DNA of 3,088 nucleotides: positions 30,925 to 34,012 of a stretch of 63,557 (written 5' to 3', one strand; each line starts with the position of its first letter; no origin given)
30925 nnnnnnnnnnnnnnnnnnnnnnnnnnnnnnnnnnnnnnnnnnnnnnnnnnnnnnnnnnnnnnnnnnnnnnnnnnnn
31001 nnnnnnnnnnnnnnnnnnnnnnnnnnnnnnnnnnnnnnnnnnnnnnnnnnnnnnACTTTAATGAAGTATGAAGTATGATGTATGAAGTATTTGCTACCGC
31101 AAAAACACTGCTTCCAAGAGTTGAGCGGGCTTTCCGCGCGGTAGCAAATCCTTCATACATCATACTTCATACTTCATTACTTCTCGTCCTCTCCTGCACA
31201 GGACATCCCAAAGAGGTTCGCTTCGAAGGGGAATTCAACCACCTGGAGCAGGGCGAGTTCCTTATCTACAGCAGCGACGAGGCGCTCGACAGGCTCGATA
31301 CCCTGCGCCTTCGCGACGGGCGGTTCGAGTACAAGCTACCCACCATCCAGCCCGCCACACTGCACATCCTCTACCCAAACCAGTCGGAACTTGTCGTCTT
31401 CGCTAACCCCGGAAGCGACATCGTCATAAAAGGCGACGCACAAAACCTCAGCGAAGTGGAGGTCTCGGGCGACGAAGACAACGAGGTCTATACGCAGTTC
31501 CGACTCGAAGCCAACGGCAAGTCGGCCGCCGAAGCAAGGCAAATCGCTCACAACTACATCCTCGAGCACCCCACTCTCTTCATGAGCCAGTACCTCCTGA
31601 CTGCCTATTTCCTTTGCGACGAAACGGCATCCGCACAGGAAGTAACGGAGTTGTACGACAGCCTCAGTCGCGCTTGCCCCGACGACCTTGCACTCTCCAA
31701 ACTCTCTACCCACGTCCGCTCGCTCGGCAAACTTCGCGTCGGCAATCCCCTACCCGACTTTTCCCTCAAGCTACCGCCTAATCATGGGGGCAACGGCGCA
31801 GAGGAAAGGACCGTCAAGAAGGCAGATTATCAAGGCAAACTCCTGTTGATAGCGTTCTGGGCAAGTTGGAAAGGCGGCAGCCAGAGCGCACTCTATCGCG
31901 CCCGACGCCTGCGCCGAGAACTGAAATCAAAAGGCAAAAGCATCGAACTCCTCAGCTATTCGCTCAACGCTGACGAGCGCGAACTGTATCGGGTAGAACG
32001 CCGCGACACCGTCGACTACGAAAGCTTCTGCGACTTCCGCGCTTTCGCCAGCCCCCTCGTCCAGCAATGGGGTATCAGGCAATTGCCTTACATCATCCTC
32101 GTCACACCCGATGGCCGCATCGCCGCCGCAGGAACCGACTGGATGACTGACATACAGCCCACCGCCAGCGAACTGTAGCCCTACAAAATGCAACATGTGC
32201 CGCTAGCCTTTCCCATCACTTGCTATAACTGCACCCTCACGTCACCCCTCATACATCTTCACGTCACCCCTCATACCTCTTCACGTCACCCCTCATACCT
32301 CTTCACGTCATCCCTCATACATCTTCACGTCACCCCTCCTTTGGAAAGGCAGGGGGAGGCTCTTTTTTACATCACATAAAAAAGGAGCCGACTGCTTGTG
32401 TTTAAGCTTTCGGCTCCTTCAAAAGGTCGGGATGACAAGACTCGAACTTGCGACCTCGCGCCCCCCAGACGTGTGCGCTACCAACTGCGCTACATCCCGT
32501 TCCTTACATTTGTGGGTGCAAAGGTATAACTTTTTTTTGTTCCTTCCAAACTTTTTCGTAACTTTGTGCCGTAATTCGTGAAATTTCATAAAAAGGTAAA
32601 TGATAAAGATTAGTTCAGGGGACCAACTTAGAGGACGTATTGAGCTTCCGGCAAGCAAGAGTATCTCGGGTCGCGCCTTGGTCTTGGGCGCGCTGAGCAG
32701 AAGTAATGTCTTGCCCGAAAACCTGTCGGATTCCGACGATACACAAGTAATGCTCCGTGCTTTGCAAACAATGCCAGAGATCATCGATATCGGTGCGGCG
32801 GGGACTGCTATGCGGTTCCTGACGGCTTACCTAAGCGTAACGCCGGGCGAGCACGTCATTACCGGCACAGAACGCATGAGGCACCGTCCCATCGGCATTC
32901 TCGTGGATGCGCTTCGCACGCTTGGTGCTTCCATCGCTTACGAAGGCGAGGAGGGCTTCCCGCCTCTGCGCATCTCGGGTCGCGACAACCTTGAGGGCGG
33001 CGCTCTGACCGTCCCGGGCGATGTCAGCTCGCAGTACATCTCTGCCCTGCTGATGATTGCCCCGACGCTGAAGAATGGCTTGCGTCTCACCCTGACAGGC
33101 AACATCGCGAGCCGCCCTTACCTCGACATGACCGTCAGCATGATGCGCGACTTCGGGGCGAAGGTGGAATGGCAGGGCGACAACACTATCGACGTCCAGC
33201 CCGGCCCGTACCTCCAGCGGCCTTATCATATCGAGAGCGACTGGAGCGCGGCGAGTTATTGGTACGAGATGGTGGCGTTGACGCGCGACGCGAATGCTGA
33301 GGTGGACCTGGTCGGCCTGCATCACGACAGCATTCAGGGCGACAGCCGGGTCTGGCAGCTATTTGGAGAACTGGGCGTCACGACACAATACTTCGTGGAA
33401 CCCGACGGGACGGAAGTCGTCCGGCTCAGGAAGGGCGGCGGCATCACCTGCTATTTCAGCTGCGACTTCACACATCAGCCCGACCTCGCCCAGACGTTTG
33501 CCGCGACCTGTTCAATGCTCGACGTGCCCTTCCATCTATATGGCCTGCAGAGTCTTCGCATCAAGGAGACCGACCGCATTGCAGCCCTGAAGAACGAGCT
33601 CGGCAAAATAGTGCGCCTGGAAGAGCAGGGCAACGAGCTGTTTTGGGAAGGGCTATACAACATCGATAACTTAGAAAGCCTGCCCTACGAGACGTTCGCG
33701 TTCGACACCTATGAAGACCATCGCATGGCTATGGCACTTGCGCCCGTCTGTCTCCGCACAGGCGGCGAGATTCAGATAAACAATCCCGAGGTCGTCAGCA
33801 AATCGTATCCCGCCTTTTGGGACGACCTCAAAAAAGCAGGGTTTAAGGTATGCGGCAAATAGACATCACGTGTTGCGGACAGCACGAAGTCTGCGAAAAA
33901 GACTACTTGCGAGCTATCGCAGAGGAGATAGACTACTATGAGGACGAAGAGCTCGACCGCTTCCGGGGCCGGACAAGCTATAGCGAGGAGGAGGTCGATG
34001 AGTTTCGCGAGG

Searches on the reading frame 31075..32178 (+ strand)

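Call 15: search_protein_families(library=pfam, proteins=[window:31075-32178:+], max_evalue=0.001)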
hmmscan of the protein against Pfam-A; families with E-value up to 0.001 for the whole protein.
window:31075-32178:+ (367 aa): 3 families
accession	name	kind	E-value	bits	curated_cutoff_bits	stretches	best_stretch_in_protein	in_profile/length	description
PF14289.11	DUF4369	-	8.4e-13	49.2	25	1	50-139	3-91/91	Domain of unknown function (DUF4369)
PF00578.27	AhpC-TSA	-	1.2e-06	28.9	26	1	222-351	1-123/124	AhpC/TSA family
PF13905.12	Thioredoxin_8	-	2e-06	28.5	27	1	254-349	1-94/94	Thioredoxin-like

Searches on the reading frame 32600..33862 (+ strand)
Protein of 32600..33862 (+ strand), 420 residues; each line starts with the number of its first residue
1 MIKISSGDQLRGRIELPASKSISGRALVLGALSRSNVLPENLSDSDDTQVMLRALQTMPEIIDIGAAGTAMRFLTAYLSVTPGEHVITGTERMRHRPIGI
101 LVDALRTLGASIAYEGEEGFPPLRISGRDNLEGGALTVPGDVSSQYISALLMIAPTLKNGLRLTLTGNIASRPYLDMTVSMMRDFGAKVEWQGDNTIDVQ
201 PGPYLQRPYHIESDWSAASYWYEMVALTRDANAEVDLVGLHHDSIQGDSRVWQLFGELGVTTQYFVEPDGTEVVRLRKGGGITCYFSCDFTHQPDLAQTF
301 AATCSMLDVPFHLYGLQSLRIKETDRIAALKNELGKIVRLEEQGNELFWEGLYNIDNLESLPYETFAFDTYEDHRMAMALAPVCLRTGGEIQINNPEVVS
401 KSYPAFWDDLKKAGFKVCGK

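Call 15: search_protein_families(library=pfam, proteins=[window:32600-33862:+], max_evalue=0.001)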
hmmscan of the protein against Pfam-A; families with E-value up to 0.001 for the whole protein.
window:32600-33862:+ (420 aa): 1 family
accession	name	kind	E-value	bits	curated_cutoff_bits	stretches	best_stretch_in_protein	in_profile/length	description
PF00275.25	EPSP_synthase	-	1.3e-79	268.4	22.8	2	61-410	85-417/417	EPSP synthase (3-phosphoshikimate 1-carboxyvinyltransferase)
